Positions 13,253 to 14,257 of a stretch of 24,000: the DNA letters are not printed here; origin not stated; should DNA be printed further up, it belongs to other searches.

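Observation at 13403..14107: Vps23/Tsg101-like protein with a catalytically dead E2 (UEV) fold, coiled coil and steadiness-box-like tail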

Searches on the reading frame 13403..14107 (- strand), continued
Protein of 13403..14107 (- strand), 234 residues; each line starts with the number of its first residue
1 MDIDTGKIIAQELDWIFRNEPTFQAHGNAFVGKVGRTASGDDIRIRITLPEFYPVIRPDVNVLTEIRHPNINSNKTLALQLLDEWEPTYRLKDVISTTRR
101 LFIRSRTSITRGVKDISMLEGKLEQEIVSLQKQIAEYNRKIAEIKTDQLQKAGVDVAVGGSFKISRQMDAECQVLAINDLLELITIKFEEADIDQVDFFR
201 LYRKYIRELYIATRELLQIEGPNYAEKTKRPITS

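Call 29: search_protein_families(library=pfam, proteins=[P0003, P0005, P0007, P0009, P0010, P0013, P0014, P0016, P0017, P0019], max_evalue=1)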
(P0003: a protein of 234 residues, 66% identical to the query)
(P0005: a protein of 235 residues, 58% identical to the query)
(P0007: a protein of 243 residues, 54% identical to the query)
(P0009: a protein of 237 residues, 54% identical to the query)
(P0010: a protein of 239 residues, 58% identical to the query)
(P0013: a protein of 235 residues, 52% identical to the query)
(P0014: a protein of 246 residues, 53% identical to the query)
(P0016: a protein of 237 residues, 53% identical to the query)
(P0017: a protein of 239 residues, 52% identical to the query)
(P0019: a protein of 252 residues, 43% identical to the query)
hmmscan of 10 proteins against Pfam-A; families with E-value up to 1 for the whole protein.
P0003 (234 aa): 1 family
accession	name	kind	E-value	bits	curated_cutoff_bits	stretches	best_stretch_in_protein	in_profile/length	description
PF00179.31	UQ_con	-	5.5e-09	36.2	27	1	43-103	47-109/140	Ubiquitin-conjugating enzyme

P0005 (235 aa): 3 families
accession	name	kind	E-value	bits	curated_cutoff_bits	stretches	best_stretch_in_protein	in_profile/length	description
PF00179.31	UQ_con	-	2.4e-10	40.6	27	1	45-107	49-113/140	Ubiquitin-conjugating enzyme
PF09454.15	Vps23_core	-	0.0023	18.3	26.8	1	167-217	14-64/64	Vps23 core domain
PF16888.10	YwqH-like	-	0.018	15.7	33.7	1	120-152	6-38/123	YwqH-like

P0007 (243 aa): 3 families
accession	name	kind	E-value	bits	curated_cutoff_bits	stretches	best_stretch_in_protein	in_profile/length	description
PF00179.31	UQ_con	-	2.2e-12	47.2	27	1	49-119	47-118/140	Ubiquitin-conjugating enzyme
PF08702.15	Fib_alpha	-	0.013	16.2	29.9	1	80-157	50-128/143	Fibrinogen alpha/beta chain family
PF05743.18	UEV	-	0.014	15.7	27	1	28-106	32-113/121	UEV domain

P0009 (237 aa): 8 families
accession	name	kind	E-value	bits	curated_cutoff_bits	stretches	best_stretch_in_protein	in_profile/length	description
PF00179.31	UQ_con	-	8e-10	38.9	27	1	43-119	47-124/140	Ubiquitin-conjugating enzyme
PF09454.15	Vps23_core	-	0.0099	16.3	26.8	1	169-217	14-62/64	Vps23 core domain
PF03528.20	Rabaptin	-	0.035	13.3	26.7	1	118-154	177-213/486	Rabaptin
PF17749.6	MIP-T3_C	-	0.037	14.5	25.8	1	117-151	108-142/154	Microtubule-binding protein MIP-T3 C-terminal region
PF25377.1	DUF7886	-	0.052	13.7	27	1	56-131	32-107/144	Domain of unknown function (DUF7886)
PF21179.3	BldD-like_C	-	0.061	13.6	27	1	116-154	12-50/70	DNA-binding protein BldD-like, C-terminal domain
PF21574.2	Cas9_PI_C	-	0.1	13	27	1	70-110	16-56/63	CRISPR-associated endonuclease Cas9, C-terminal domain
PF12097.14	DUF3573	-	0.19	11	26.6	1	102-166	20-82/383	Protein of unknown function (DUF3573)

P0010 (239 aa): 5 families
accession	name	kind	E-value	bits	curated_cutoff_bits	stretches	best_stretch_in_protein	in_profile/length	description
PF00179.31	UQ_con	-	9.6e-09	35.4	27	1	45-104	49-110/140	Ubiquitin-conjugating enzyme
PF22314.2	NPC1_MLD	-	0.00068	19.9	27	1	84-213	7-123/216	NPC1, middle luminal domain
PF16888.10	YwqH-like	-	0.0063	17.2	33.7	1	126-161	8-43/123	YwqH-like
PF14282.11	FlxA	-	0.18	12.4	26.3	1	122-152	11-41/101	FlxA-like protein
PF21408.2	MTR4-like_stalk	-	0.38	11.5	24.2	0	179-228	19-61/64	Exosome RNA helicase MTR4-like, stalk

P0013 (235 aa): 8 families
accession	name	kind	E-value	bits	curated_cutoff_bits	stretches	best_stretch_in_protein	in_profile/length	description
PF00179.31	UQ_con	-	1e-12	48.3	27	1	45-115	49-121/140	Ubiquitin-conjugating enzyme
PF09454.15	Vps23_core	-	0.0012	19.2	26.8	1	167-212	14-59/64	Vps23 core domain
PF04197.17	Birna_RdRp_palm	-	0.049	12.9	25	1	49-99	104-154/531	Birnavirus RNA dependent RNA polymerase (VP1), palm domain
PF12097.14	DUF3573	-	0.081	12.2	26.6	1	115-157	33-76/383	Protein of unknown function (DUF3573)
PF01426.24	BAH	-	0.1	12.9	30.8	1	57-125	19-86/121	BAH domain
PF04082.23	Fungal_trans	-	0.12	11.8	23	1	59-149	161-254/262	Fungal specific transcription factor domain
PF04908.21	SH3BGR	-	0.13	12.9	21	1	60-99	5-44/99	SH3-binding, glutamic acid-rich protein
PF20158.4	Cas5fv_helical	-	0.6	10.7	25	0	161-225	64-128/158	Cas5fv helical domain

P0014 (246 aa): 8 families
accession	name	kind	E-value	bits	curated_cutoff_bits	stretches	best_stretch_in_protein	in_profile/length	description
PF00179.31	UQ_con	-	2.4e-08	34.1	27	1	45-107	49-113/140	Ubiquitin-conjugating enzyme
PF09840.14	DUF2067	-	0.00051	20.1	24.9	1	111-196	14-101/187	Uncharacterized protein conserved in archaea (DUF2067)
PF09454.15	Vps23_core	-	0.0021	18.5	26.8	1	175-220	14-59/64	Vps23 core domain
PF05743.18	UEV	-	0.0045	17.3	27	1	39-98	44-111/121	UEV domain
PF20016.6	ThsA_Macro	-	0.034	14.3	25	1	93-168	7-85/183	Thoeris protein ThsA, Macro domain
PF25163.1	UBA_RNF31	-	0.16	12.1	27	1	77-99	33-55/57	E3 ubiquitin-protein ligase RNF31, UBA domain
PF05773.27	RWD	-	0.17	12.5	22.8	1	13-88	24-95/112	RWD domain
PF01351.25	RNase_HII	-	0.38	11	25.8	1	133-232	45-134/199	Ribonuclease HII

P0016 (237 aa): 4 families
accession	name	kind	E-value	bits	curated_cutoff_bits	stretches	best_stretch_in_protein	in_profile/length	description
PF00179.31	UQ_con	-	2.3e-09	37.4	27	1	43-104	48-111/140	Ubiquitin-conjugating enzyme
PF12795.12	MscS_porin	-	0.0011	19.1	34.4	1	119-211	104-193/238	Mechanosensitive ion channel porin domain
PF09454.15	Vps23_core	-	0.022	15.2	26.8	1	170-209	15-54/64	Vps23 core domain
PF22161.1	Mre11_C_bact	-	0.38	11.2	27.4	1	192-216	6-30/47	Mre11 C-terminal domain, bacteria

P0017 (239 aa): 5 families
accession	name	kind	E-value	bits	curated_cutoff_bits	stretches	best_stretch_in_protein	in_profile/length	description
PF00179.31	UQ_con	-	1.3e-08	35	27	1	44-104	50-111/140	Ubiquitin-conjugating enzyme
PF18210.6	Knl1_RWD_C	-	0.051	14.2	27.8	1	126-201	2-71/151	Knl1 RWD C-terminal domain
PF09454.15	Vps23_core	-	0.16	12.5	26.8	1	172-215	15-58/64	Vps23 core domain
PF17749.6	MIP-T3_C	-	0.2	12.1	25.8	1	121-149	110-138/154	Microtubule-binding protein MIP-T3 C-terminal region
PF16331.10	TolA_bind_tri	-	0.48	11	30.1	1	125-149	29-53/76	TolA binding protein trimerisation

P0019 (252 aa): 12 families
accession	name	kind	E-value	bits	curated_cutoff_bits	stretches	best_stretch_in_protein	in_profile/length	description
PF00179.31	UQ_con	-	6.7e-11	42.4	27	1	43-107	45-111/140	Ubiquitin-conjugating enzyme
PF09454.15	Vps23_core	-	0.00011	22.5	26.8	1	179-223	12-56/64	Vps23 core domain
PF05743.18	UEV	-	0.0025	18.1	27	1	44-97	49-108/121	UEV domain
PF18504.6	Csm1_N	-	0.043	14.6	26.3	1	132-161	40-69/70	Csm1 N-terminal domain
PF22161.1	Mre11_C_bact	-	0.094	13.1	27.4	1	201-222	4-24/47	Mre11 C-terminal domain, bacteria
PF04102.17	SlyX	-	0.1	13.7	30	0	134-160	25-51/67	SlyX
PF02533.20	PsbK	-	0.2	12.3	25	1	50-68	5-23/41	Photosystem II 4 kDa reaction centre component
PF20570.3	DUF6779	-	0.28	12.3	28.1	1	126-165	64-103/108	Domain of unknown function (DUF6779)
PF13600.11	DUF4140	-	0.46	11.4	27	1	118-157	49-89/98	N-terminal domain of unknown function (DUF4140)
PF04871.18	Uso1_p115_C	-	0.48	11.1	28.4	0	131-200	44-86/121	Uso1 / p115 like vesicle tethering protein, C terminal region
PF06878.16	Pkip-1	-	0.76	10.3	25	1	122-160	25-64/163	Pkip-1 protein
PF08286.16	Spc24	-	0.95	10.2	25.3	0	131-161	16-46/109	Spc24 subunit of Ndc80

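Call 39: find_encoding_contigs(protein=P0016, flank=10000, max_places=2)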
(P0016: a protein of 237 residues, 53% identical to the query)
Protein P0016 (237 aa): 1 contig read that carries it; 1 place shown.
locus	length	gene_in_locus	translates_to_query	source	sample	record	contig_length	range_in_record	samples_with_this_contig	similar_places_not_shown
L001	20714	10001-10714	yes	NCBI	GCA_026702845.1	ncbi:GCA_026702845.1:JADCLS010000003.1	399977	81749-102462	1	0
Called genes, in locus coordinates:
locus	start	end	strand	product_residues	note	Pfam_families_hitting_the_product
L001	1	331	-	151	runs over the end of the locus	PF11469:Ribonucleas_3_2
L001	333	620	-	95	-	PF13656:RNA_pol_L_2, PF01193:RNA_pol_L (weak)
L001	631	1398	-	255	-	PF09840:DUF2067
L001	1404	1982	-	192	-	PF14382:ECR1_N (weak)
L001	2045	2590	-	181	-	-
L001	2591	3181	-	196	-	-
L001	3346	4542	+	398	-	-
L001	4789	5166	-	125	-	PF03259:Robl_LC7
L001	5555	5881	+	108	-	-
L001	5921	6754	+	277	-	PF00705:PCNA_N, PF02144:Rad1 (weak)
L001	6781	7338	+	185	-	PF22090:Gins51_C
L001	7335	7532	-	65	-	PF01667:Ribosomal_S27e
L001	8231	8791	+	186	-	PF00025:Arf, PF00009:GTP_EFTU (weak), PF00071:Ras, PF08477:Roc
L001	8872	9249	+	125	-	-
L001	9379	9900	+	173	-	PF02002:TFIIE_alpha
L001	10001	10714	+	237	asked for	PF00179:UQ_con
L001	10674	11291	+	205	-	PF03997:VPS28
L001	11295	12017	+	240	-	PF04157:EAP30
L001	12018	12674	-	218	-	PF05871:ESCRT-II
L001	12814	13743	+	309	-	PF22458:RsmF-B_ferredox (weak), PF13847:Methyltransf_31 (faint), PF01189:Methyltr_RsmB-F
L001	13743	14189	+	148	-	-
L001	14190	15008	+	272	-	PF01416:PseudoU_synth_1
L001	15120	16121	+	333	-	PF01384:PHO4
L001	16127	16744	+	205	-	PF01865:PhoU_div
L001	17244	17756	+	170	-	PF03259:Robl_LC7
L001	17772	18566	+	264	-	PF06745:ATPase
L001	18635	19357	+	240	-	-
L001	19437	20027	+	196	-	PF14595:Thioredoxin_9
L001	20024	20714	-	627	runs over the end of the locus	-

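Call 40: find_encoding_contigs(protein=P0007, flank=10000, max_places=2)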
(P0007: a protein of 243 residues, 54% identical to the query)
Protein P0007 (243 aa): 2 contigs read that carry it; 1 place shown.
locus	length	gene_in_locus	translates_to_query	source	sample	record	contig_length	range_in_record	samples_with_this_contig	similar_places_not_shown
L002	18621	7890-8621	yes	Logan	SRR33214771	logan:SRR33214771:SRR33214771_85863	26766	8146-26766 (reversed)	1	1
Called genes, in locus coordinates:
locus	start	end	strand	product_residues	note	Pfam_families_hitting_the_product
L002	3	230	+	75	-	?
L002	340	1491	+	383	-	PF01041:DegT_DnrJ_EryC1, PF00266:Aminotran_5, PF01053:Cys_Met_Meta_PP (weak), PF01212:Beta_elim_lyase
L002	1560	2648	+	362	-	PF01513:NAD_kinase, PF00781:DAGK_cat (weak), PF20143:NAD_kinase_C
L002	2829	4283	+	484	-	PF01966:HD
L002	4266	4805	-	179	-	-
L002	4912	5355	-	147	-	PF01965:DJ-1_PfpI (weak)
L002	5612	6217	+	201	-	-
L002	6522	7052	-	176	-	PF00252:Ribosomal_L16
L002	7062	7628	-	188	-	PF00177:Ribosomal_S7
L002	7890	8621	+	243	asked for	PF00179:UQ_con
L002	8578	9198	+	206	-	PF03997:VPS28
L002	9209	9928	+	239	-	PF04157:EAP30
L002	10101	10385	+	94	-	PF12840:HTH_20 (weak), PF25212:HVO_A0114 (faint), PF01022:HTH_5, PF01047:MarR (weak)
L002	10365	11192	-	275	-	PF01416:PseudoU_synth_1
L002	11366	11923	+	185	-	-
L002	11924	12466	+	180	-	-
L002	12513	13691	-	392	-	PF01979:Amidohydro_1 (weak)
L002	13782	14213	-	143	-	PF03259:Robl_LC7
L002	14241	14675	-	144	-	-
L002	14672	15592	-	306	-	PF01189:Methyltr_RsmB-F, PF13847:Methyltransf_31 (weak)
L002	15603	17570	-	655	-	-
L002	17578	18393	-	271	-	PF00004:AAA (weak), PF07726:AAA_3, PF07728:AAA_5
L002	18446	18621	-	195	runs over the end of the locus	PF14595:Thioredoxin_9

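Call 41: find_encoding_contigs(protein=P0005, flank=10000, max_places=2)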
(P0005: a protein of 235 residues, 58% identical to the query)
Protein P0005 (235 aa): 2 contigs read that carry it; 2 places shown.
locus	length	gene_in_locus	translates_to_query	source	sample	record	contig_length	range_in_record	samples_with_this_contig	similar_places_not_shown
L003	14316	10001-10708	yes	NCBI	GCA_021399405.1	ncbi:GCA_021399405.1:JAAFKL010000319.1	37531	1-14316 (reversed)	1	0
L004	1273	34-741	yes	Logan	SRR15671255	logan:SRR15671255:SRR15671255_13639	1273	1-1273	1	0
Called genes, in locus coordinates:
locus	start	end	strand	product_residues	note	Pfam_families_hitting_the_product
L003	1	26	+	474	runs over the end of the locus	PF08450:SGL (faint), PF01436:NHL (faint)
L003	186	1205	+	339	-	-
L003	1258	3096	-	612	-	PF03372:Exo_endo_phos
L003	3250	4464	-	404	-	-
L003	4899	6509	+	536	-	PF01547:SBP_bac_1, PF13343:SBP_bac_6, PF13416:SBP_bac_8, PF13531:SBP_bac_11 (weak)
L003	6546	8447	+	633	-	PF00528:BPD_transp_1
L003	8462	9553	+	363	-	PF02463:SMC_N (faint), PF00005:ABC_tran, PF13304:AAA_21 (faint), PF08402:TOBE_2 (faint)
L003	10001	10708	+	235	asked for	PF00179:UQ_con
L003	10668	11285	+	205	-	PF03997:VPS28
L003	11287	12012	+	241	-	PF04157:EAP30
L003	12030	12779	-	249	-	PF05871:ESCRT-II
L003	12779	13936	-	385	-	PF04212:MIT, PF05496:RuvB_N (weak), PF00004:AAA, PF07728:AAA_5 (weak), PF17862:AAA_lid_3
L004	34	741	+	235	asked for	PF00179:UQ_con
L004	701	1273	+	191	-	?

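Call 45: find_encoding_contigs(protein=P0001, flank=10000, max_places=2)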
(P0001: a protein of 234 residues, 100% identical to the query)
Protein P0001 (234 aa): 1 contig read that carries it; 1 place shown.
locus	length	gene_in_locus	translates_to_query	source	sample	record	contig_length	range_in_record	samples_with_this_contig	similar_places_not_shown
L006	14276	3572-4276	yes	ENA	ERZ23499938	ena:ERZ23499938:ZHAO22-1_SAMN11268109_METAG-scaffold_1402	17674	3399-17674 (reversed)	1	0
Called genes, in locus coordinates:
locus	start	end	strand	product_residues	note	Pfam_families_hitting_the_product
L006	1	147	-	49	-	?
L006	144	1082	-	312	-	PF22458:RsmF-B_ferredox, PF01189:Methyltr_RsmB-F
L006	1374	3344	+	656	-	PF00009:GTP_EFTU, PF14492:EFG_III, PF00679:EFG_C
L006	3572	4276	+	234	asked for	PF00179:UQ_con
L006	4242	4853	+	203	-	PF03997:VPS28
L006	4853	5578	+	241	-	PF04157:EAP30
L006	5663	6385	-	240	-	PF05871:ESCRT-II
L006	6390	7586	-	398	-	PF04212:MIT, PF05496:RuvB_N (weak), PF00004:AAA, PF17862:AAA_lid_3, PF09336:Vps4_C (weak)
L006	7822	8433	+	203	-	PF03357:Snf7, PF03398:Ist1 (weak)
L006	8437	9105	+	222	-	PF03357:Snf7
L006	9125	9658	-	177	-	PF02002:TFIIE_alpha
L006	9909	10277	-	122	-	-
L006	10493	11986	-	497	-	PF00085:Thioredoxin (faint), PF13192:Thioredoxin_3 (weak), PF02830:V4R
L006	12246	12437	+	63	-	PF01667:Ribosomal_S27e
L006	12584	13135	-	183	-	PF22090:Gins51_C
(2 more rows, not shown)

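Call 47: search_protein_families(library=ncbifam, proteins=[window:13403-14107:-], max_evalue=0.01)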
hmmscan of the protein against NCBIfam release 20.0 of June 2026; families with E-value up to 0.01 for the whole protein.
window:13403-14107:- (234 aa): 0 families
